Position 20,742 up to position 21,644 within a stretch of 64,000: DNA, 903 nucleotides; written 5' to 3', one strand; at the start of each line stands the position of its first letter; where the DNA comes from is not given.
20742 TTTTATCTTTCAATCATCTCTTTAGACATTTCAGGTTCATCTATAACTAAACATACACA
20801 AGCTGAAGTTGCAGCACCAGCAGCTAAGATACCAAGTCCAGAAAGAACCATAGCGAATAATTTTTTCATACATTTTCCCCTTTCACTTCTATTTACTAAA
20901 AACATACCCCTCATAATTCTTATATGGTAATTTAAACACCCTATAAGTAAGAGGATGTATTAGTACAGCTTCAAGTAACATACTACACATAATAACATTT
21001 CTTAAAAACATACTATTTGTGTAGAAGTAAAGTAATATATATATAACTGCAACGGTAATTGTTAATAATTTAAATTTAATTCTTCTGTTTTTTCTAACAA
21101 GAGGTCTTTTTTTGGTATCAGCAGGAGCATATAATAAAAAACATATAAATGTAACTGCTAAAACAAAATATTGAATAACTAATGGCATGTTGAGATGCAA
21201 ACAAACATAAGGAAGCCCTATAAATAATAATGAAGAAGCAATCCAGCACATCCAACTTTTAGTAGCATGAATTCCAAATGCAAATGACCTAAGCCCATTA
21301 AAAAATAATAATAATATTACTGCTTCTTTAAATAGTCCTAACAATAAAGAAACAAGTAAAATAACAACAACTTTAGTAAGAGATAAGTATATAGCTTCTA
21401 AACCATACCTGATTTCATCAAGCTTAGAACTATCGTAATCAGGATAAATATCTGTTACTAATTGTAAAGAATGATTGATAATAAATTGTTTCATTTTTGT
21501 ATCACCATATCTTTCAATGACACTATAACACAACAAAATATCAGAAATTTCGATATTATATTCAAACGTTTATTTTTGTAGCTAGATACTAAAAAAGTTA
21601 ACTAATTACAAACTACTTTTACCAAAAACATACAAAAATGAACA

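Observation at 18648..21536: agr-type quorum-sensing locus with an unannotated AgrD and non-canonical convergent gene order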

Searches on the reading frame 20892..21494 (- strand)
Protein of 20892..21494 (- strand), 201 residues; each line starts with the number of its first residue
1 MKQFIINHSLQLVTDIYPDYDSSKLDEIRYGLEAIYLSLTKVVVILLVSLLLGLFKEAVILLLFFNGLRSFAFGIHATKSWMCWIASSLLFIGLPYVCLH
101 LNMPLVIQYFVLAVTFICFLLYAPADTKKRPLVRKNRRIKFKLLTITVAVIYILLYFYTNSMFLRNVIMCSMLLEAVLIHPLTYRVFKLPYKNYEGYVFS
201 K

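Call 3: search_protein_families(library=pfam, proteins=[window:20892-21494:-], max_evalue=1)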
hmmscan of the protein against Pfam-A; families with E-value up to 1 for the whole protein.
window:20892-21494:- (201 aa): 2 families
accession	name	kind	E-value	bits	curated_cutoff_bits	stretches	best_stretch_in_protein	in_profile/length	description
PF04647.20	AgrB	-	5.5e-34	117.6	23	1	21-178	15-180/185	Accessory gene regulator B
PF03208.24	PRA1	-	0.0011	19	30.1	1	93-180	48-129/143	PRA1 family protein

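Call 4: search_protein_families(library=ncbifam, proteins=[window:20892-21494:-], max_evalue=1)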
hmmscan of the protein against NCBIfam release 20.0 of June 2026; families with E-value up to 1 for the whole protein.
window:20892-21494:- (201 aa): 3 families
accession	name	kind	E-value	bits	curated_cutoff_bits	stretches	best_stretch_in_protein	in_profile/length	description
NF002210.0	PRK01100.1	equivalog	1.1e-37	129.8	282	1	21-197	29-205/210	accessory gene regulator ArgB-like protein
NF009160.0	PRK12505.1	equivalog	0.092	12.2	140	0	70-82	73-85/179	putative monovalent cation/H+ antiporter subunit B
NF008934.0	PRK12291.1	equivalog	0.23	10.7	427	1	33-118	26-106/419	apolipoprotein N-acyltransferase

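Call 5: list_cluster_members(proteins=[window:20747-20869:-, window:20892-21494:-, window:18648-19400:+, window:19400-20716:+])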
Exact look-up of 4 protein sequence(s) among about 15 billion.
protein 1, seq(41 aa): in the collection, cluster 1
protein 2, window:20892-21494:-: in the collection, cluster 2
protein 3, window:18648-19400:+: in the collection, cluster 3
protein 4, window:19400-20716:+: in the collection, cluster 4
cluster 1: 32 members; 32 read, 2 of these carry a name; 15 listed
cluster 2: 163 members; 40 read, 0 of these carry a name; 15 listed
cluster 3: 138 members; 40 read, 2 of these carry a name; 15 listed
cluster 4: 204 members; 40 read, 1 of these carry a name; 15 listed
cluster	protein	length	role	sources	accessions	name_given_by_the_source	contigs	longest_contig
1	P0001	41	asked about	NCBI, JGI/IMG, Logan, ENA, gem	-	-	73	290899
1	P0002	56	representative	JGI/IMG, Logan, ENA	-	hypothetical protein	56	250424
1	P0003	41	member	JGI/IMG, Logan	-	cyclic lactone autoinducer peptide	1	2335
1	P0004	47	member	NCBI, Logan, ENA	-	-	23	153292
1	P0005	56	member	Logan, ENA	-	-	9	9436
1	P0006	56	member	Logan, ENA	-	-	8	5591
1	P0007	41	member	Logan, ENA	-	-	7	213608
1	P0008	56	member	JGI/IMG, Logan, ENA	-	-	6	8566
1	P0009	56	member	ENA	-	-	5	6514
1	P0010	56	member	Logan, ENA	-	-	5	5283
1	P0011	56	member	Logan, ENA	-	-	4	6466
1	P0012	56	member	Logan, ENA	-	-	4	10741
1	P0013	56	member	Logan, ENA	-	-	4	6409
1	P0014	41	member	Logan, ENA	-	-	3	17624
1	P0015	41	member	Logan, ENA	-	-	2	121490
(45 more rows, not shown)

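Call 7: find_homologous_proteins(query=window:20892-21494:-)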
Query window:20892-21494:- (201 aa): 484 proteins with E <= 0.001 among 1321 candidates; the best 120 are listed.
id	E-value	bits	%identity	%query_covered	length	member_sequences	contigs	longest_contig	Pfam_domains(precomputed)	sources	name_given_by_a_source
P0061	1.5e-122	425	99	100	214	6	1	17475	PF04647.21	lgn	-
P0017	4.3e-122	423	99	100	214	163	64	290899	PF04647.21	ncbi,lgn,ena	-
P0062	1.9e-121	421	98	100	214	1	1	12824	PF04647.21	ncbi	-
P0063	2.0e-121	421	98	100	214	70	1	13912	PF04647.21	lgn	-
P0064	1.3e-120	418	98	100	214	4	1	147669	PF04647.21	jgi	jgi:accessory gene regulator B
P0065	9.5e-120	416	97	100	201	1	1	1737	PF04647.21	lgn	-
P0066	1.9e-119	415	97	100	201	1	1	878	PF04647.21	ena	-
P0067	5.8e-119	413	96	100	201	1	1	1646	PF04647.21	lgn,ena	-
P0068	4.4e-118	410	96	100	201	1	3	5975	PF04647.21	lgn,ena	-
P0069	5.5e-118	410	97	100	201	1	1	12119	PF04647.21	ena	-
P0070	5.5e-118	410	96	100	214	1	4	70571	PF04647.21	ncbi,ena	-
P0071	1.9e-111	389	94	100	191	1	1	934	PF04647.21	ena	-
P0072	7.9e-108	377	87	100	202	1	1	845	PF04647.21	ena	-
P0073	6.2e-101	354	78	100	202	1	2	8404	PF04647.21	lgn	-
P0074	1.0e-99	350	78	100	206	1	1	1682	PF04647.21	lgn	-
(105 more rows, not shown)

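Call 10: find_related_loci(query=A1, collection=genome_contigs, flank=5000)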
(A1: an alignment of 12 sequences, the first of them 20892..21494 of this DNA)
Query A1 (201 aa) in genome_contigs; peptide patterns used: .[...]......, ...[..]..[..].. (x = any residue, [..] = any of these).
142 stretches matched a pattern; 105 encode a relative of the query (tblastn E <= 1e-3); the best 80 are kept; 80 distinct loci.
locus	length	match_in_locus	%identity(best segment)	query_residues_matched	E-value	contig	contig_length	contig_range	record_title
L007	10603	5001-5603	76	1-201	4e-104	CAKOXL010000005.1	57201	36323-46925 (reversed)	MAG: uncultured Bacilli bacterium isolate REFINED_METABAT215_TOP10_CONTIGS_1500_ASSEMBLY_K77_MERGED__Hadza_PheChl_Fiber-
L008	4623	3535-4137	75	1-201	5e-104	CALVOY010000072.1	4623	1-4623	MAG: uncultured Bacilli bacterium isolate E06__bin86 genome assembly, contig: E06__k127_2169817, whole genome shotgun se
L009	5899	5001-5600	74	1-200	1e-101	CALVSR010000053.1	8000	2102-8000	MAG: uncultured Bacilli bacterium isolate BRZ_GB__bin120 genome assembly, contig: BRZ_GB__NODE_12337_length_8000_cov_6.8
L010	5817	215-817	69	1-201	2e-96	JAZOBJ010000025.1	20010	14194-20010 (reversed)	MAG: Candidatus Scybalousia sp. isolate T1900044758_TS20190224.MAGScoT_cleanbin_000047 SGB_2326_k141_100686, whole genom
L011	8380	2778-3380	70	1-201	2e-96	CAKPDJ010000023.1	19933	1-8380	MAG: uncultured Bacilli bacterium isolate REFINED_METABAT215_TOP10_CONTIGS_1500_ASSEMBLY_K77_MERGED__Hadza_PheChl_Fiber-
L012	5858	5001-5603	67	1-201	2e-94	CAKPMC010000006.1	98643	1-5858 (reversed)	MAG: uncultured Bacilli bacterium isolate REFINED_METABAT215_TOP10_CONTIGS_1500_ASSEMBLY_K77_MERGED__Hadza_MoBio_hadza-E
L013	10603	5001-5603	68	1-201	6e-93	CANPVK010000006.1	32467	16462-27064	MAG: uncultured Bacilli bacterium isolate Lapin-001__bin29 genome assembly, contig: Lapin-001__NODE_1679_length_32467_co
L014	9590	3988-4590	64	1-201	3e-90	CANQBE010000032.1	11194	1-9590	MAG: uncultured Bacilli bacterium isolate Lapin-002__bin106 genome assembly, contig: Lapin-002__NODE_7661_length_11194_c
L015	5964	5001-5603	72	1-201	3e-84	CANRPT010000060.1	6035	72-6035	MAG: uncultured Bacilli bacterium isolate Lapin-018__bin21 genome assembly, contig: Lapin-018__NODE_14583_length_6035_co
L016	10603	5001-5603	63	1-201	3e-83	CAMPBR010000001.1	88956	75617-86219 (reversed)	MAG: uncultured Tenericutes bacterium isolate SRR873610_bin.104_metaWRAP_v1.3_MAG genome assembly, contig: NODE_232_leng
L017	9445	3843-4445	55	1-201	2e-75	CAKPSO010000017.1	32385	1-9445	MAG: uncultured Bacilli bacterium isolate REFINED_METABAT215_TOP10_CONTIGS_1500_ASSEMBLY_K77_MERGED__Hadza_MoBio_hadza-I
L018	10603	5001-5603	60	1-201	1e-74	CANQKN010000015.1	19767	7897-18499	MAG: uncultured Bacilli bacterium isolate Lapin-017__bin57 genome assembly, contig: Lapin-017__NODE_1492_length_19767_co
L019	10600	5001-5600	55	1-200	9e-71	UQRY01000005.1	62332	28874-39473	uncultured Tenericutes bacterium isolate UMGS592 genome assembly, contig: NODE_274_length_62332_cov_12.110089, whole gen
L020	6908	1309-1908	54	1-200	5e-70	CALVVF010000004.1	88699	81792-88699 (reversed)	MAG: uncultured Bacilli bacterium isolate BRZ_QR__bin83 genome assembly, contig: BRZ_QR__NODE_157_length_88699_cov_8.400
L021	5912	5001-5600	55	1-200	1e-69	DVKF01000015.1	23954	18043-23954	MAG TPA_asm: Candidatus Scybalousia intestinigallinarum isolate CHK193-12526 CHK193__C71870_L23954_ERR3414588, whole gen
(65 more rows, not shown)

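Call 45: search_solved_structures(query=window:20892-21494:-, max_evalue=1, show_alignments=2)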
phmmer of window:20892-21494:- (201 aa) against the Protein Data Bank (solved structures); distinct sequences matched with E-value up to 1: 0.

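Call 54: find_encoding_contigs(protein=P0070, flank=3500, max_places=2)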
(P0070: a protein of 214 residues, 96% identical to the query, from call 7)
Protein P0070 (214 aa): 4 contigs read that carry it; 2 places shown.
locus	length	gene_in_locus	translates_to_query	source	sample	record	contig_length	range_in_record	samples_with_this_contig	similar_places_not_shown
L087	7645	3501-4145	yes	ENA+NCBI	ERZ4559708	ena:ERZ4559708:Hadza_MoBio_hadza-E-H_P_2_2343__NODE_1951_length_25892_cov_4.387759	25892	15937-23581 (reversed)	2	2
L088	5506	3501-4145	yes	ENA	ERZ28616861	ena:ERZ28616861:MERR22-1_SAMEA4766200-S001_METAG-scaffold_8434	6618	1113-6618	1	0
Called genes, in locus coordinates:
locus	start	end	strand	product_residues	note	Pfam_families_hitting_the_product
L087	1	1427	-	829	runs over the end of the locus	PF07517:SecA_DEAD, PF00270:DEAD (weak), PF01043:SecA_PP_bind, PF21090:P-loop_SecA, PF07516:SecA_SW, PF02810:SEC-C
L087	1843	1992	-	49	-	-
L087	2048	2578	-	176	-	PF02482:Ribosomal_S30AE, PF16321:Ribosom_S30AE_C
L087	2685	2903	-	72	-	PF00313:CSD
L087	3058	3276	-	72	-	PF00313:CSD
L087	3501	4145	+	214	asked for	PF04647:AgrB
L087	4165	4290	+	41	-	-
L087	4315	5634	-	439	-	PF02518:HATPase_c (weak), PF14501:HATPase_c_5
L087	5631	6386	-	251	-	PF00072:Response_reg (weak), PF04397:LytTR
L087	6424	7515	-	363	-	PF00953:Glycos_transf_4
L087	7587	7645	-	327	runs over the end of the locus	PF06723:MreB_Mbl, PF00022:Actin, PF00012:HSP70, PF14450:FtsA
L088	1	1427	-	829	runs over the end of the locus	PF07517:SecA_DEAD, PF00270:DEAD (weak), PF01043:SecA_PP_bind, PF21090:P-loop_SecA, PF07516:SecA_SW, PF02810:SEC-C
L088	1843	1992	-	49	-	-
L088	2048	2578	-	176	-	PF02482:Ribosomal_S30AE, PF16321:Ribosom_S30AE_C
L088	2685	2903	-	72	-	PF00313:CSD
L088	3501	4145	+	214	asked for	PF04647:AgrB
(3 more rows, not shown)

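Call 55: find_encoding_contigs(protein=P0064, flank=3500, max_places=2)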
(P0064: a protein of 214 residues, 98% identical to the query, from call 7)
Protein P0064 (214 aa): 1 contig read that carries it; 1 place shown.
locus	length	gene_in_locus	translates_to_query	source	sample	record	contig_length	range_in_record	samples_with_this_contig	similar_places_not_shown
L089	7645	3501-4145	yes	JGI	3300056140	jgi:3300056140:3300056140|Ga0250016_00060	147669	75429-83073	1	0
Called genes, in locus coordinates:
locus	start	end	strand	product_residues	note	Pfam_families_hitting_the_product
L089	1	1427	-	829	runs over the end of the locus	PF07517:SecA_DEAD, PF00270:DEAD (weak), PF01043:SecA_PP_bind, PF21090:P-loop_SecA, PF07516:SecA_SW, PF02810:SEC-C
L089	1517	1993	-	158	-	PF13302:Acetyltransf_3 (weak), PF00583:Acetyltransf_1 (faint)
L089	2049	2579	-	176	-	PF02482:Ribosomal_S30AE, PF16321:Ribosom_S30AE_C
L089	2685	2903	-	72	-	PF00313:CSD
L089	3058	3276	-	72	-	PF00313:CSD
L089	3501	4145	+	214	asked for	PF04647:AgrB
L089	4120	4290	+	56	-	-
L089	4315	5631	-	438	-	PF02518:HATPase_c (faint), PF14501:HATPase_c_5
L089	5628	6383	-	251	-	PF00072:Response_reg (weak), PF04397:LytTR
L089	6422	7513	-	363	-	PF00953:Glycos_transf_4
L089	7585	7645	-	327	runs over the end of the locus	PF06723:MreB_Mbl, PF00022:Actin, PF00012:HSP70, PF14450:FtsA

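Call 56: find_encoding_contigs(protein=P0069, flank=3500, max_places=2)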
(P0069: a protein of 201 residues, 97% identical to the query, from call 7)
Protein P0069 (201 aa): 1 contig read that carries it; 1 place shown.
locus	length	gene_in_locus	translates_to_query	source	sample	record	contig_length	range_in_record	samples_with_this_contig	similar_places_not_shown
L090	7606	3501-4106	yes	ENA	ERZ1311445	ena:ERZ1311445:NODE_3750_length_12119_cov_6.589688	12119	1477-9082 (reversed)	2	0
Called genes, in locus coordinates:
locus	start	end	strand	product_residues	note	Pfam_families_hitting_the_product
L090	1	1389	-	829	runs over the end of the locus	PF07517:SecA_DEAD, PF00270:DEAD (weak), PF01043:SecA_PP_bind, PF21090:P-loop_SecA, PF07516:SecA_SW, PF02810:SEC-C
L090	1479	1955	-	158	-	PF13302:Acetyltransf_3 (weak)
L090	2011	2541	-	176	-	PF02482:Ribosomal_S30AE, PF16321:Ribosom_S30AE_C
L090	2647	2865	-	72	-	PF00313:CSD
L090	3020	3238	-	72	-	PF00313:CSD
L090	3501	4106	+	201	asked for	PF04647:AgrB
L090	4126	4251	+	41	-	-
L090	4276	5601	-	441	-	PF02518:HATPase_c (weak), PF14501:HATPase_c_5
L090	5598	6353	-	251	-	PF00072:Response_reg (weak), PF04397:LytTR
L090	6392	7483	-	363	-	PF00953:Glycos_transf_4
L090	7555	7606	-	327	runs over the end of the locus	PF06723:MreB_Mbl, PF00022:Actin, PF00012:HSP70, PF14450:FtsA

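Call 57: find_encoding_contigs(protein=P0063, flank=3500, max_places=2)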
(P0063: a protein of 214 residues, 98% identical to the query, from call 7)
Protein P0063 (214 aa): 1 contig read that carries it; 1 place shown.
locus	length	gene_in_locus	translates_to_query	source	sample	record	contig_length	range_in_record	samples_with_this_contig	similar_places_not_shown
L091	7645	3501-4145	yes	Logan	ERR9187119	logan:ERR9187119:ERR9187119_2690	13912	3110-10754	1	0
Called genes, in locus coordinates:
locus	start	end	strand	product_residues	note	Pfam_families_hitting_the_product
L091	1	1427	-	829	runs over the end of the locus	PF07517:SecA_DEAD, PF00270:DEAD (weak), PF01043:SecA_PP_bind, PF21090:P-loop_SecA, PF07516:SecA_SW, PF02810:SEC-C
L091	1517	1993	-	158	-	PF13302:Acetyltransf_3 (weak), PF00583:Acetyltransf_1 (weak)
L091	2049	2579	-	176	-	PF02482:Ribosomal_S30AE, PF16321:Ribosom_S30AE_C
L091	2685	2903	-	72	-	PF00313:CSD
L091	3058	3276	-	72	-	PF00313:CSD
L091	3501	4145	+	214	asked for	PF04647:AgrB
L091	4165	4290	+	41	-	-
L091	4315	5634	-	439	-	PF02518:HATPase_c (weak), PF14501:HATPase_c_5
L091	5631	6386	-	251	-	PF00072:Response_reg (weak), PF04397:LytTR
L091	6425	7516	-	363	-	PF00953:Glycos_transf_4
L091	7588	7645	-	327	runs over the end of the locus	PF06723:MreB_Mbl, PF00022:Actin, PF00012:HSP70, PF14450:FtsA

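Call 66: search_solved_structures(query=A1, max_evalue=1, show_alignments=1)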
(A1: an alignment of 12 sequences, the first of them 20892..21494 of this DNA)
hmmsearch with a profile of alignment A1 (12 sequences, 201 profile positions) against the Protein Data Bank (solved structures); distinct sequences matched with E-value up to 1: 0.

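Call 75: find_encoding_contigs(protein=P0061, flank=3500, max_places=1)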
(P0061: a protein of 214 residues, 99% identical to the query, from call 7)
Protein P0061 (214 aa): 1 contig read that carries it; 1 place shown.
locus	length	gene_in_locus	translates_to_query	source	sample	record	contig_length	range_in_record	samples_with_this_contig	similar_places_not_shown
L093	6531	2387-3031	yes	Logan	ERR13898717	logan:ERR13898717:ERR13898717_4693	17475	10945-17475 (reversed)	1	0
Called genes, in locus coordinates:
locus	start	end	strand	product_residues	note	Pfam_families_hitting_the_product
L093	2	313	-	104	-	?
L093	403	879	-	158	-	PF13302:Acetyltransf_3 (weak)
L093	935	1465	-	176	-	PF02482:Ribosomal_S30AE, PF16321:Ribosom_S30AE_C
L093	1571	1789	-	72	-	PF00313:CSD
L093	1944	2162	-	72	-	PF00313:CSD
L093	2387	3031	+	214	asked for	PF04647:AgrB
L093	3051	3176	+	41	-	-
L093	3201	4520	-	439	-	PF02518:HATPase_c (weak), PF14501:HATPase_c_5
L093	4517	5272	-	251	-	PF00072:Response_reg (weak), PF04397:LytTR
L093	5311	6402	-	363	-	PF00953:Glycos_transf_4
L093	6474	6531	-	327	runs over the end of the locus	PF06723:MreB_Mbl, PF00022:Actin, PF00012:HSP70, PF14450:FtsA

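Call 76: find_encoding_contigs(protein=P0062, flank=3500, max_places=1)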
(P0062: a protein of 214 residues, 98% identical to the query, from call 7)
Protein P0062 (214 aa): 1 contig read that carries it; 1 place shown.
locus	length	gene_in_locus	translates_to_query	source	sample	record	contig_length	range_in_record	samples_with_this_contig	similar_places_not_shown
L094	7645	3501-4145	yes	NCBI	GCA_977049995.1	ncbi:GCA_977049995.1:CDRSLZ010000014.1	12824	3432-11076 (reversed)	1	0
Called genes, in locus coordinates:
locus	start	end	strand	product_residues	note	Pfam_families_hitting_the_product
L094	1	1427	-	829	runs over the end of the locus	PF07517:SecA_DEAD, PF00270:DEAD (weak), PF01043:SecA_PP_bind, PF21090:P-loop_SecA, PF07516:SecA_SW, PF02810:SEC-C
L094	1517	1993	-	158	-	PF13302:Acetyltransf_3 (weak), PF00583:Acetyltransf_1 (weak)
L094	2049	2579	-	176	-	PF02482:Ribosomal_S30AE, PF16321:Ribosom_S30AE_C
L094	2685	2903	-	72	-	PF00313:CSD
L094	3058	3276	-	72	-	PF00313:CSD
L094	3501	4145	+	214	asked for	PF04647:AgrB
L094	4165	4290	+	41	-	-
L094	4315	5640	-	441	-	PF02518:HATPase_c (weak), PF14501:HATPase_c_5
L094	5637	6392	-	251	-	PF00072:Response_reg (weak), PF04397:LytTR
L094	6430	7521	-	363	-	PF00953:Glycos_transf_4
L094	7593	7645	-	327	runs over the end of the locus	PF06723:MreB_Mbl, PF00022:Actin, PF00012:HSP70, PF14450:FtsA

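Call 77: find_encoding_contigs(protein=P0068, flank=3500, max_places=3)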
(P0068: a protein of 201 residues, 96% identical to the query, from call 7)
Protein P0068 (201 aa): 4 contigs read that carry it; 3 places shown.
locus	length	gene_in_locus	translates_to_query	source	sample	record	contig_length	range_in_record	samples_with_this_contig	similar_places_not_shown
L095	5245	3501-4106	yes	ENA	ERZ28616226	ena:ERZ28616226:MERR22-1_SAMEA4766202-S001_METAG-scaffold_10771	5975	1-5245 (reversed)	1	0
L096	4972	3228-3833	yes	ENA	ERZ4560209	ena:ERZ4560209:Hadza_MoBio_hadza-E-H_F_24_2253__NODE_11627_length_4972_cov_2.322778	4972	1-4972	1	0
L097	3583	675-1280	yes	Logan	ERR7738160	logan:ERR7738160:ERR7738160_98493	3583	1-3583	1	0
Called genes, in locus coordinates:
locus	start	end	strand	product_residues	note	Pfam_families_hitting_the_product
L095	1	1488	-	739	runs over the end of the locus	?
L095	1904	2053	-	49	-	-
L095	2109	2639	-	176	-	PF02482:Ribosomal_S30AE, PF16321:Ribosom_S30AE_C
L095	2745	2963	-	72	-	PF00313:CSD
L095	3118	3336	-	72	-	PF00313:CSD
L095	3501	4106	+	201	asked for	PF04647:AgrB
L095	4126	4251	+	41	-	-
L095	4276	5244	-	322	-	?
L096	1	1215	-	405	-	?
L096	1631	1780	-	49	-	-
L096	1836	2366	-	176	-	PF02482:Ribosomal_S30AE, PF16321:Ribosom_S30AE_C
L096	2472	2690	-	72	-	PF00313:CSD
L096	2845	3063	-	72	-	PF00313:CSD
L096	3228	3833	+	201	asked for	PF04647:AgrB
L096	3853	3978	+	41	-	-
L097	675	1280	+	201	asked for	PF04647:AgrB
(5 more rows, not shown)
